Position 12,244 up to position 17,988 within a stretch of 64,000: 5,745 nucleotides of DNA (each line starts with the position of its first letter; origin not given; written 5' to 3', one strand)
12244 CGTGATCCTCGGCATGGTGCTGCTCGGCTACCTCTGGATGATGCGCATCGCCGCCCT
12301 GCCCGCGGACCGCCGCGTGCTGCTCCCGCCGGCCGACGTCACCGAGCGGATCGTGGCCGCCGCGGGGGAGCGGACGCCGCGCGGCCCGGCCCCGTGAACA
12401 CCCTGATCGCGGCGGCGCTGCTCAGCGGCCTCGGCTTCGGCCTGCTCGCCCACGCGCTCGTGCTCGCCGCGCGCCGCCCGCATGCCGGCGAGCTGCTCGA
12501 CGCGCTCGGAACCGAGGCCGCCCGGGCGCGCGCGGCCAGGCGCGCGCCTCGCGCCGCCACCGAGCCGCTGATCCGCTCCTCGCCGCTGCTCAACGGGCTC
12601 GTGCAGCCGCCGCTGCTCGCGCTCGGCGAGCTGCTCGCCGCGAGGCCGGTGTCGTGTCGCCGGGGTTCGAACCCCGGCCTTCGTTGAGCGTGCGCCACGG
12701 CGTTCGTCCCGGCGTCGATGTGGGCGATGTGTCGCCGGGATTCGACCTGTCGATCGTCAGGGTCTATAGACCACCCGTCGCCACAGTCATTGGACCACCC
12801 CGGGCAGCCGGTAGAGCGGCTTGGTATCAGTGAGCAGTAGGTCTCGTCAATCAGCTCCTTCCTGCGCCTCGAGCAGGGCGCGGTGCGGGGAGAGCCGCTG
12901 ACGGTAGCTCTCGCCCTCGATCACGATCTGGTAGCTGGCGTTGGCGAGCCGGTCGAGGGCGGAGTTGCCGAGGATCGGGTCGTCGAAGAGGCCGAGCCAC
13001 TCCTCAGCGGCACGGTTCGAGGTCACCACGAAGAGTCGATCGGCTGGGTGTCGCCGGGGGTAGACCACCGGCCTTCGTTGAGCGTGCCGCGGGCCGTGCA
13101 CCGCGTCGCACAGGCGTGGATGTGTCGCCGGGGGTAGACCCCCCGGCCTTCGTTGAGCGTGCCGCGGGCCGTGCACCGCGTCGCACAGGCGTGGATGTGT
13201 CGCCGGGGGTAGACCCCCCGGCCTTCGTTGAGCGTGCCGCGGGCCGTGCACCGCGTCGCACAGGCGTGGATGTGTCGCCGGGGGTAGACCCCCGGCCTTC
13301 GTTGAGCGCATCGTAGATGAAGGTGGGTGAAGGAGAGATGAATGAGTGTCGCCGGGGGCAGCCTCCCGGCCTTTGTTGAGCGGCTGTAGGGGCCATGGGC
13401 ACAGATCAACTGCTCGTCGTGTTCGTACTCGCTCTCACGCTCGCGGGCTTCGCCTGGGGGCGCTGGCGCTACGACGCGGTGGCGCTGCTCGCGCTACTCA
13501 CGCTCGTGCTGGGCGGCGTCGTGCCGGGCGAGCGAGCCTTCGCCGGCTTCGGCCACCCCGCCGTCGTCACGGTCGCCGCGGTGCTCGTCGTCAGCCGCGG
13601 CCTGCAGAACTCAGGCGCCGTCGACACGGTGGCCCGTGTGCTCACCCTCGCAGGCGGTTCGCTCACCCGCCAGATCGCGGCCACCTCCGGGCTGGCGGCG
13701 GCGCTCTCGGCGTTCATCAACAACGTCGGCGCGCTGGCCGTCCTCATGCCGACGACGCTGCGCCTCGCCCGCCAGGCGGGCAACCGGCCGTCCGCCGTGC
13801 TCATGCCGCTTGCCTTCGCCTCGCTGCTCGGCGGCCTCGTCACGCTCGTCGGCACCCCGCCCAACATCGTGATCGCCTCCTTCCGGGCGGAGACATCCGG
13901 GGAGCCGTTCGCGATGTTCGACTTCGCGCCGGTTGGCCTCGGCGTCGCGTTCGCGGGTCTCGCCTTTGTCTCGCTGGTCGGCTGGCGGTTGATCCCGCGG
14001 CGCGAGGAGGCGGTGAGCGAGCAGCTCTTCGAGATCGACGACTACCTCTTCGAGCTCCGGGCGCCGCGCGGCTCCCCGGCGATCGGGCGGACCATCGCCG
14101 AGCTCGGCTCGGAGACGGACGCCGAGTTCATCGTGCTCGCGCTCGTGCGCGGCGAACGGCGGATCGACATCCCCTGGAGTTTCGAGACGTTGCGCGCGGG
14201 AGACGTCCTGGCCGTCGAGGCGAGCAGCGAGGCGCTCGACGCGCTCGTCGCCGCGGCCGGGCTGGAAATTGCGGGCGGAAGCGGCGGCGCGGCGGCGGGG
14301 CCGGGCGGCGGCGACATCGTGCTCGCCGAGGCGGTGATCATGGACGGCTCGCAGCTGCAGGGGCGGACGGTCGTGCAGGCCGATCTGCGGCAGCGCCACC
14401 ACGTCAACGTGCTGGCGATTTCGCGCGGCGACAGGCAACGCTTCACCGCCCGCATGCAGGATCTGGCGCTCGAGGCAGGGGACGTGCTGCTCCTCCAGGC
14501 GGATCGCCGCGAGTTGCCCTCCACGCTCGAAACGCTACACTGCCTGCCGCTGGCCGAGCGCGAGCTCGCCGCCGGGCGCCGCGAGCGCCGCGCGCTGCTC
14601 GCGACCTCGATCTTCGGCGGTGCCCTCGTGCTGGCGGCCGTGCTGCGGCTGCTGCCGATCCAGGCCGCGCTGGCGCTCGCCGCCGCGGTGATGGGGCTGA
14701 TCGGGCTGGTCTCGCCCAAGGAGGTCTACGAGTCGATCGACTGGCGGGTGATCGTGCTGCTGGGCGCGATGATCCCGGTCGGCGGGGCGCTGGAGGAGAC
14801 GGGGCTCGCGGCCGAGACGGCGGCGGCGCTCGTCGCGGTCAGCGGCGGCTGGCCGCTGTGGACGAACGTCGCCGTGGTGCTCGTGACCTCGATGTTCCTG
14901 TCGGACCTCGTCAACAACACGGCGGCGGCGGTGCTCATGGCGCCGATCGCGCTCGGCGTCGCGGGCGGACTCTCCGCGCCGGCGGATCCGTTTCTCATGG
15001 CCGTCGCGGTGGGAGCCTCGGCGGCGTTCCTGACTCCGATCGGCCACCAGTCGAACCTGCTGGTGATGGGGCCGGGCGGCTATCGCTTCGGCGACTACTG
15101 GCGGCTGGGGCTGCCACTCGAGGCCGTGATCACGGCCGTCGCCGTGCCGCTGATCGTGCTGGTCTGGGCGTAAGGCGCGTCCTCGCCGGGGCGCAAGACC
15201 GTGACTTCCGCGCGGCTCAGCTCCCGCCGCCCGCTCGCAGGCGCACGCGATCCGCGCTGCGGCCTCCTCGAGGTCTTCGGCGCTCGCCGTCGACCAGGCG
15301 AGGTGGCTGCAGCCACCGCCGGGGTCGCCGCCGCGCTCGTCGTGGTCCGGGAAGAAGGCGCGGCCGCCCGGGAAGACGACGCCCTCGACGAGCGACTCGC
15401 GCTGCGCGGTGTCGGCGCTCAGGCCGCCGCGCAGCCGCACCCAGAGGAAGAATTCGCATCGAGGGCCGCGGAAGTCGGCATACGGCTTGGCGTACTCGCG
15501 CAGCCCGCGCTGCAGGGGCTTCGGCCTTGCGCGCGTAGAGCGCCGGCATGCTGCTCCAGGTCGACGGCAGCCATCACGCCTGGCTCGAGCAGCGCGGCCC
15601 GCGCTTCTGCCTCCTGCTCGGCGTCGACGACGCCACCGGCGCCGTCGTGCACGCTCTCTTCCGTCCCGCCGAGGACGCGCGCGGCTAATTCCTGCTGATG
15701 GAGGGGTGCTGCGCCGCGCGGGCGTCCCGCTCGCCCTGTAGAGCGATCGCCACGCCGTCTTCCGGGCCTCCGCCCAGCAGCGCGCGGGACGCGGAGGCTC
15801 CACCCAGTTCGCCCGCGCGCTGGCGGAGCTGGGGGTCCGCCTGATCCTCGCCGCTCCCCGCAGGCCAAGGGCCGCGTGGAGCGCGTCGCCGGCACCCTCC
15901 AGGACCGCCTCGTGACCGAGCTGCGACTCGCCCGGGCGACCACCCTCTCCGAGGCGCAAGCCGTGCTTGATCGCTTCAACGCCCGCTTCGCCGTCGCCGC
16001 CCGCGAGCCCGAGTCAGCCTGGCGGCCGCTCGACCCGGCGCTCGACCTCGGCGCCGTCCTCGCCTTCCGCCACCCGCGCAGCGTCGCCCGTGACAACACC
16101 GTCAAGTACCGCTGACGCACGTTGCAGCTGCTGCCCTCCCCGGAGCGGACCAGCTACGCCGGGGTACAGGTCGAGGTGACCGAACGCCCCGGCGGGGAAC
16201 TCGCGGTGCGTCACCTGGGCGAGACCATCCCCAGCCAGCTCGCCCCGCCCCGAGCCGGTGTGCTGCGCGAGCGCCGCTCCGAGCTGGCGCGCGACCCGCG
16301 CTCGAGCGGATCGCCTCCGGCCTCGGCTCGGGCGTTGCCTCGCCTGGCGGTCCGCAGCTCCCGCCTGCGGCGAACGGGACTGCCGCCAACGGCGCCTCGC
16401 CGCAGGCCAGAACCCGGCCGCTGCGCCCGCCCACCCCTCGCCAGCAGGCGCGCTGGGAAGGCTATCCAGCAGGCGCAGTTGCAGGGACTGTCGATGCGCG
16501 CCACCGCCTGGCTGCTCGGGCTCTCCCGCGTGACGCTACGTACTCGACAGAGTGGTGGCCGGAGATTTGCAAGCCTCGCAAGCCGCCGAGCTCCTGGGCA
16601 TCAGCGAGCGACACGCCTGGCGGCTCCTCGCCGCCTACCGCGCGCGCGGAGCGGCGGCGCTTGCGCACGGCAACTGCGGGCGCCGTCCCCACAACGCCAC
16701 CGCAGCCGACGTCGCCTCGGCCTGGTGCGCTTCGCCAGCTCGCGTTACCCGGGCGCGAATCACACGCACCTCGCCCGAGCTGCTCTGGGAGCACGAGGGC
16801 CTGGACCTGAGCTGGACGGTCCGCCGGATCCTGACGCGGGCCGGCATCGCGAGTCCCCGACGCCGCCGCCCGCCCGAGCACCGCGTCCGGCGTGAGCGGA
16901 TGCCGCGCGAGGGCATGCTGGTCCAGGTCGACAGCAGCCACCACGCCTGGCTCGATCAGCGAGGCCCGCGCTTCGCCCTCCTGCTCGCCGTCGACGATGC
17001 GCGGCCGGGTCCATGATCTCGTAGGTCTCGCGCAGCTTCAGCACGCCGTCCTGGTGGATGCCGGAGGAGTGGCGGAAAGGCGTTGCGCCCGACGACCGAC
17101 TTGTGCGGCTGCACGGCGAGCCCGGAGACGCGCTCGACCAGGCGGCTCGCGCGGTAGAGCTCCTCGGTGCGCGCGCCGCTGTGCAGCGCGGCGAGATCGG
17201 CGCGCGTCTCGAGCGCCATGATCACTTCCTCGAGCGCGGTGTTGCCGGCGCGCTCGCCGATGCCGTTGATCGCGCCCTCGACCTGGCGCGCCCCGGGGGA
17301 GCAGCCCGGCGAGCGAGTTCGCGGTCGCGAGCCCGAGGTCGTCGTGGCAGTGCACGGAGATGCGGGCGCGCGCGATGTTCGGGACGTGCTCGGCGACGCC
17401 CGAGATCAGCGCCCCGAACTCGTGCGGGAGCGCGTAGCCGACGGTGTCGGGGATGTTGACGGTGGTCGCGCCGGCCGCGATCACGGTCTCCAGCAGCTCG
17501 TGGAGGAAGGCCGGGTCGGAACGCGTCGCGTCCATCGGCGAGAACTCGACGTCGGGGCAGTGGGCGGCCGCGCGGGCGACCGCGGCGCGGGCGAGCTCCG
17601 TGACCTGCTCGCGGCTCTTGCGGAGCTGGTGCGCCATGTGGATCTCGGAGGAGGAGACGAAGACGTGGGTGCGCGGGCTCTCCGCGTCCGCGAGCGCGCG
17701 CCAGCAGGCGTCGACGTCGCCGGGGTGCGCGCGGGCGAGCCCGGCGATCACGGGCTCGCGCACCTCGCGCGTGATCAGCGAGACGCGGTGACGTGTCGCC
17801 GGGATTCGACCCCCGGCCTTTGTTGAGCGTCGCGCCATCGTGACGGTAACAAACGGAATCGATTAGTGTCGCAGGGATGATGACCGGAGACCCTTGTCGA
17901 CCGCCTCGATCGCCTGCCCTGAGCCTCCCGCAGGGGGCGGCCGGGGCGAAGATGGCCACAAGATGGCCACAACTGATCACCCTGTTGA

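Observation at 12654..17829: The hairpin elements sit at nearly every gene-fragment breakpoint of the decay zone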

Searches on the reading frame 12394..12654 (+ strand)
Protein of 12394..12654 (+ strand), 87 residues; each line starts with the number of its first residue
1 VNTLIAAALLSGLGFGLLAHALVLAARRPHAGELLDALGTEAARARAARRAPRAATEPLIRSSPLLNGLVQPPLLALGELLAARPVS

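Call 28: search_protein_families(library=pfam, proteins=[window:12396-12653:+], max_evalue=0.01)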
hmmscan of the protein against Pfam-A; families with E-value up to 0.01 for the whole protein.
window:12396-12653:+ (86 aa): 0 families

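Call 64: search_protein_families(library=pfam, proteins=[window:12394-12654:+], max_evalue=0.1)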
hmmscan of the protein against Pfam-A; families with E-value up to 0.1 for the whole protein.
seq(87 aa): 1 family
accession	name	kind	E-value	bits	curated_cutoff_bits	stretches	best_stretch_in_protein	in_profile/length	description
PF00689.26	Cation_ATPase_C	-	0.023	14.9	27.3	1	37-81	23-67/175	Cation transporting ATPase, C-terminus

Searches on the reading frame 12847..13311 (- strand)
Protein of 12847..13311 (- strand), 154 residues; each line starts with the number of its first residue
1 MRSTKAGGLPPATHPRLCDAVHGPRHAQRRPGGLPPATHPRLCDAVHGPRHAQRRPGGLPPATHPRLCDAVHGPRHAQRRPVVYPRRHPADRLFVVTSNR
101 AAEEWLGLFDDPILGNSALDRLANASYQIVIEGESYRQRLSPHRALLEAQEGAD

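Call 28: search_protein_families(library=pfam, proteins=[window:12847-13311:-], max_evalue=0.01)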
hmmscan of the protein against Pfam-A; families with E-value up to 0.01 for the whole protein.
window:12847-13311:- (154 aa): 1 family
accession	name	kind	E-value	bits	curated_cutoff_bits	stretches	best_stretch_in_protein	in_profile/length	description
PF01695.23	IstB_IS21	-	1.1e-07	32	24.1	1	94-139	188-233/238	IstB-like ATP binding protein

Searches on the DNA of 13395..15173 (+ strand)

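Call 80: search_with_rna_model(model_id=R1, sources=[L120, L121], filters=off, max_evalue=10, show_alignments=3)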
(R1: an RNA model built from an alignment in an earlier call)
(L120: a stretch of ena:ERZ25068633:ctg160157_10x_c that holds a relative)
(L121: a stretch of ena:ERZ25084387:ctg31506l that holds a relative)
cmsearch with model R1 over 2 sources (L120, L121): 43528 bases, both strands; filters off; matches with E-value up to 10: 23.
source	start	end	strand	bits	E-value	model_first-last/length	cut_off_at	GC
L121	9020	9039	+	12.8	0.34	6-25/37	no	0.95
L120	4837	4846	-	10.6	1.2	1-37/37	no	0.7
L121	20256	20272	+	10.1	1.6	1-37/37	no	0.71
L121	9723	9753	+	10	1.8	1-37/37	no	0.65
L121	9019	9039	-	9.3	2.6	6-26/37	no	0.95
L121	1255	1282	+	9.1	2.8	1-37/37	no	0.82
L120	15848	15875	-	9.1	3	1-37/37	no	0.75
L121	10304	10321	+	8.6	3.8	6-29/37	no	0.78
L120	14114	14151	+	8.6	3.9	1-37/37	no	0.61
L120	20282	20318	-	8.5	4.1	1-37/37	no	0.76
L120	2372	2385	+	8.3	4.6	1-37/37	no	0.71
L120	6859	6872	-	8.3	4.7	9-22/37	no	0.71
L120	16658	16703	-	8.2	4.9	1-37/37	no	0.63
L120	7138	7155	+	7.9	5.9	7-24/37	no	0.94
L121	9957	9984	+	7.8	6.1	6-31/37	no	0.82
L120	17588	17612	-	7.8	6.1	1-37/37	no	0.68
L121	8466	8487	+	7.7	6.6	1-37/37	no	0.77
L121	15337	15352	-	7.6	6.9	8-23/37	no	0.75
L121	3221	3266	+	7.5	7.4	1-37/37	no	0.76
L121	2461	2478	-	7.4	7.7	1-37/37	no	0.78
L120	15274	15286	-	7.2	8.6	6-30/37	no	0.85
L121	3439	3467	+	7.2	8.6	1-37/37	no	0.72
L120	18997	19024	+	7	9.6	1-37/37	no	0.75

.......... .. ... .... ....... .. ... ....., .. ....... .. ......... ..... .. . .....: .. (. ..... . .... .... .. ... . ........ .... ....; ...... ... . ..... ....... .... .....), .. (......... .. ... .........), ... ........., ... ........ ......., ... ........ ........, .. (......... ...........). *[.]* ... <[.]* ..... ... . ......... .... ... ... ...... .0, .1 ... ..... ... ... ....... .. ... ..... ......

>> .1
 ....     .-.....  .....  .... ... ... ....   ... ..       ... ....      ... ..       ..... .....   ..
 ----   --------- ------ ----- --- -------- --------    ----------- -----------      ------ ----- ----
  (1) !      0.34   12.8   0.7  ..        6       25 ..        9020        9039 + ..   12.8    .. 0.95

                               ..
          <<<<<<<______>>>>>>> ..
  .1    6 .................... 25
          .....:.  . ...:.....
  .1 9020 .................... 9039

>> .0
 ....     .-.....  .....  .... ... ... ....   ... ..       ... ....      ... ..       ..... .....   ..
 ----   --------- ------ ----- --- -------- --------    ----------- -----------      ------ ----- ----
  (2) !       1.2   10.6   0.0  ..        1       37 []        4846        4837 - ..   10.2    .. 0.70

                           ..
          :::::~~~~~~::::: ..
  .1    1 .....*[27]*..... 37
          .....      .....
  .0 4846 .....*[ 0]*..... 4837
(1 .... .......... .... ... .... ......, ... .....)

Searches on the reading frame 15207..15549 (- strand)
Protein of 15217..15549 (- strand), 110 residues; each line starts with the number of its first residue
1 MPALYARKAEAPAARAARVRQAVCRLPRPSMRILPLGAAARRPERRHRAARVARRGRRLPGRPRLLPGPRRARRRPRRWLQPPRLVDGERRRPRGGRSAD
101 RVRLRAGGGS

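Call 28: search_protein_families(library=pfam, proteins=[window:15217-15549:-], max_evalue=0.01)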
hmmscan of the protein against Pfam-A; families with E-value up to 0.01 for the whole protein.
window:15217-15549:- (110 aa): 0 families

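Call 64: search_protein_families(library=pfam, proteins=[window:15207-15503:-], max_evalue=0.1)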
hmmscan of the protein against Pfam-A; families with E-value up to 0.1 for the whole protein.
seq(99 aa): 0 families

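Call 86: search_solved_structures(query=window:15207-15524:-, max_evalue=1, show_alignments=1)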
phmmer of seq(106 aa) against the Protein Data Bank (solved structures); distinct sequences matched with E-value up to 1: 5.
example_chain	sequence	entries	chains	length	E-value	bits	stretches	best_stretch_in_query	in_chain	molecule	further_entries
2egy_A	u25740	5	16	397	0.0022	21.5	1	17-95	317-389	Alpha-aminodipate aminotransferase | 2-aminoadipate transaminase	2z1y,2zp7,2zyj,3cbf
2q1z_B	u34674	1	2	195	0.033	17.7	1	1-65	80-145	Anti-Sigma factor ChrR, transcriptional activator ChrR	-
2z2s_B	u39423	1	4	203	0.034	17.6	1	1-65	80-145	Anti-Sigma factor ChrR, transcriptional activator ChrR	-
1x0m_A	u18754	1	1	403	0.41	14.1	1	7-63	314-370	Aminotransferase II Homologue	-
3aov_A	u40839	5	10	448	0.49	13.9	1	7-63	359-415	Putative uncharacterized protein PH0207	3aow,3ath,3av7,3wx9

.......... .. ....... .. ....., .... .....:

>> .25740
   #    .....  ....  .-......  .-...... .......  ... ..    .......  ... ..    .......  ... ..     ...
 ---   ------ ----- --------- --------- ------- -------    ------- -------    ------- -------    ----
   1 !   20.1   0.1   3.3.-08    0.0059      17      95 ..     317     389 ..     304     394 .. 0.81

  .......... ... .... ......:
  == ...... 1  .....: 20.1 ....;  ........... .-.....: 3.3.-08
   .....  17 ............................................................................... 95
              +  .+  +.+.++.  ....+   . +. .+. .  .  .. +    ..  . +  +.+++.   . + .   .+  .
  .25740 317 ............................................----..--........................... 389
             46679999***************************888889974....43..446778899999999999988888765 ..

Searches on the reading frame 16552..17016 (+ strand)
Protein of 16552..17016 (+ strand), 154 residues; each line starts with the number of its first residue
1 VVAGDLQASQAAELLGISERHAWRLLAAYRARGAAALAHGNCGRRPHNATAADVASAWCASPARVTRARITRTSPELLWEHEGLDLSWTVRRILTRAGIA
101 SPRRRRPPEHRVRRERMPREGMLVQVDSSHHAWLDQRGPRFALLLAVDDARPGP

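Call 28: search_protein_families(library=pfam, proteins=[window:16552-17016:+], max_evalue=0.01)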
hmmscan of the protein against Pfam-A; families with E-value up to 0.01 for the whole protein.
window:16552-17016:+ (154 aa): 4 families
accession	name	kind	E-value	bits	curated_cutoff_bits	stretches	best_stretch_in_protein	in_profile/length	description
PF13551.12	HTH_29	-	4.8e-06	27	28.1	1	4-51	11-60/64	Winged helix-turn helix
PF13384.12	HTH_23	-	1.7e-05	24.9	24.6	1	8-37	20-49/50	Homeodomain-like domain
PF02001.22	DUF134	-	0.00077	20.4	27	1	5-41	50-86/98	Protein of unknown function DUF134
PF13518.12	HTH_28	-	0.0012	19.3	25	1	8-45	15-50/52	Helix-turn-helix domain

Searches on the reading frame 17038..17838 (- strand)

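Call 8: search_protein_families(library=ncbifam, proteins=[window:17038-17838:-], max_evalue=0.001)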
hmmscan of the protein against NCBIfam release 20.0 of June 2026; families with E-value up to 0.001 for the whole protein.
window:17038-17838:- (266 aa): 17 families
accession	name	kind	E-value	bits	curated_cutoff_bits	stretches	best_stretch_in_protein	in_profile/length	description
NF002086.0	PRK00915.1-3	equivalog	8.6e-68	229.1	532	1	17-179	58-220/516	2-isopropylmalate synthase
TIGR00973.1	leuA_bact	equivalog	4e-63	213.6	598.7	1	19-178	55-214/494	2-isopropylmalate synthase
NF002087.0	PRK00915.1-4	equivalog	6.1e-59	199.9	729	1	19-181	60-221/516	2-isopropylmalate synthase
NF002088.0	PRK00915.1-5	equivalog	8.1e-55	186.3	697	1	19-179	57-217/514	2-isopropylmalate synthase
NF002084.0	PRK00915.1-1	equivalog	1.2e-53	182.5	748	1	18-179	57-218/523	2-isopropylmalate synthase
NF002085.0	PRK00915.1-2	subfamily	1.9e-37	129.2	517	1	30-179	78-219/504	2-isopropylmalate synthase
NF041069.1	IPMS_Sufob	equivalog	4.5e-37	128.2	600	1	21-180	56-209/371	isopropylmalate synthase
TIGR02090.1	LEU1_arch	subfamily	4.5e-34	118.1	484.75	1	17-180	52-207/363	isopropylmalate/citramalate/homocitrate synthases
NF042434.1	IPMS_Lepto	equivalog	1.1e-25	90.5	500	1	27-176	68-220/374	2-isopropylmalate synthase LeuA2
TIGR02146.1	LysS_fung_arch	equivalog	3.4e-22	79.2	413.55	1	49-179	78-205/344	homocitrate synthase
TIGR02660.1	nifV_homocitr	equivalog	8.1e-22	78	462.9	1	17-179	53-207/365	homocitrate synthase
TIGR00977.1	citramal_synth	equivalog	1.8e-11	43.1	450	1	43-179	84-220/526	citramalate synthase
NF002991.1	PRK03739.1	subfamily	7.3e-09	34.8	455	1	41-179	105-256/550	2-isopropylmalate synthase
NF004283.0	PRK05692.1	subfamily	4.8e-08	32.5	246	1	54-179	95-223/300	hydroxymethylglutaryl-CoA lyase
TIGR00970.1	leuA_yeast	equivalog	1.4e-06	27.2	697.4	1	32-180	96-260/564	2-isopropylmalate synthase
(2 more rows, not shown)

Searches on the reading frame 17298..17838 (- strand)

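Call 51: search_solved_structures(query=window:17298-17838:-, show_alignments=2, max_evalue=1e-10)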
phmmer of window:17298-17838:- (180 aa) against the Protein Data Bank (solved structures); distinct sequences matched with E-value up to 1e-10: 6.
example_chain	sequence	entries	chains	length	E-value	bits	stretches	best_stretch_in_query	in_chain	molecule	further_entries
3eeg_A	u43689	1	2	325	4e-41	143.9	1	16-179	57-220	2-isopropylmalate synthase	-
3ewb_X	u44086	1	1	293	1.1e-39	139.2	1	17-178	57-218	2-isopropylmalate synthase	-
3rmj_A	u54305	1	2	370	3.9e-34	121.2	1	13-179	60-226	2-isopropylmalate synthase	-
6e1j_A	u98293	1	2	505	8.6e-33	116.8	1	29-179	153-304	2-isopropylmalate synthase, A genome specific 1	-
6ktq_A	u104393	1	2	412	5.7e-17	65.3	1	22-178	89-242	Homocitrate synthase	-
4ov4_A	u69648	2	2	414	1.8e-16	63.7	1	25-177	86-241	2-isopropylmalate synthase | isopropylmalate synthase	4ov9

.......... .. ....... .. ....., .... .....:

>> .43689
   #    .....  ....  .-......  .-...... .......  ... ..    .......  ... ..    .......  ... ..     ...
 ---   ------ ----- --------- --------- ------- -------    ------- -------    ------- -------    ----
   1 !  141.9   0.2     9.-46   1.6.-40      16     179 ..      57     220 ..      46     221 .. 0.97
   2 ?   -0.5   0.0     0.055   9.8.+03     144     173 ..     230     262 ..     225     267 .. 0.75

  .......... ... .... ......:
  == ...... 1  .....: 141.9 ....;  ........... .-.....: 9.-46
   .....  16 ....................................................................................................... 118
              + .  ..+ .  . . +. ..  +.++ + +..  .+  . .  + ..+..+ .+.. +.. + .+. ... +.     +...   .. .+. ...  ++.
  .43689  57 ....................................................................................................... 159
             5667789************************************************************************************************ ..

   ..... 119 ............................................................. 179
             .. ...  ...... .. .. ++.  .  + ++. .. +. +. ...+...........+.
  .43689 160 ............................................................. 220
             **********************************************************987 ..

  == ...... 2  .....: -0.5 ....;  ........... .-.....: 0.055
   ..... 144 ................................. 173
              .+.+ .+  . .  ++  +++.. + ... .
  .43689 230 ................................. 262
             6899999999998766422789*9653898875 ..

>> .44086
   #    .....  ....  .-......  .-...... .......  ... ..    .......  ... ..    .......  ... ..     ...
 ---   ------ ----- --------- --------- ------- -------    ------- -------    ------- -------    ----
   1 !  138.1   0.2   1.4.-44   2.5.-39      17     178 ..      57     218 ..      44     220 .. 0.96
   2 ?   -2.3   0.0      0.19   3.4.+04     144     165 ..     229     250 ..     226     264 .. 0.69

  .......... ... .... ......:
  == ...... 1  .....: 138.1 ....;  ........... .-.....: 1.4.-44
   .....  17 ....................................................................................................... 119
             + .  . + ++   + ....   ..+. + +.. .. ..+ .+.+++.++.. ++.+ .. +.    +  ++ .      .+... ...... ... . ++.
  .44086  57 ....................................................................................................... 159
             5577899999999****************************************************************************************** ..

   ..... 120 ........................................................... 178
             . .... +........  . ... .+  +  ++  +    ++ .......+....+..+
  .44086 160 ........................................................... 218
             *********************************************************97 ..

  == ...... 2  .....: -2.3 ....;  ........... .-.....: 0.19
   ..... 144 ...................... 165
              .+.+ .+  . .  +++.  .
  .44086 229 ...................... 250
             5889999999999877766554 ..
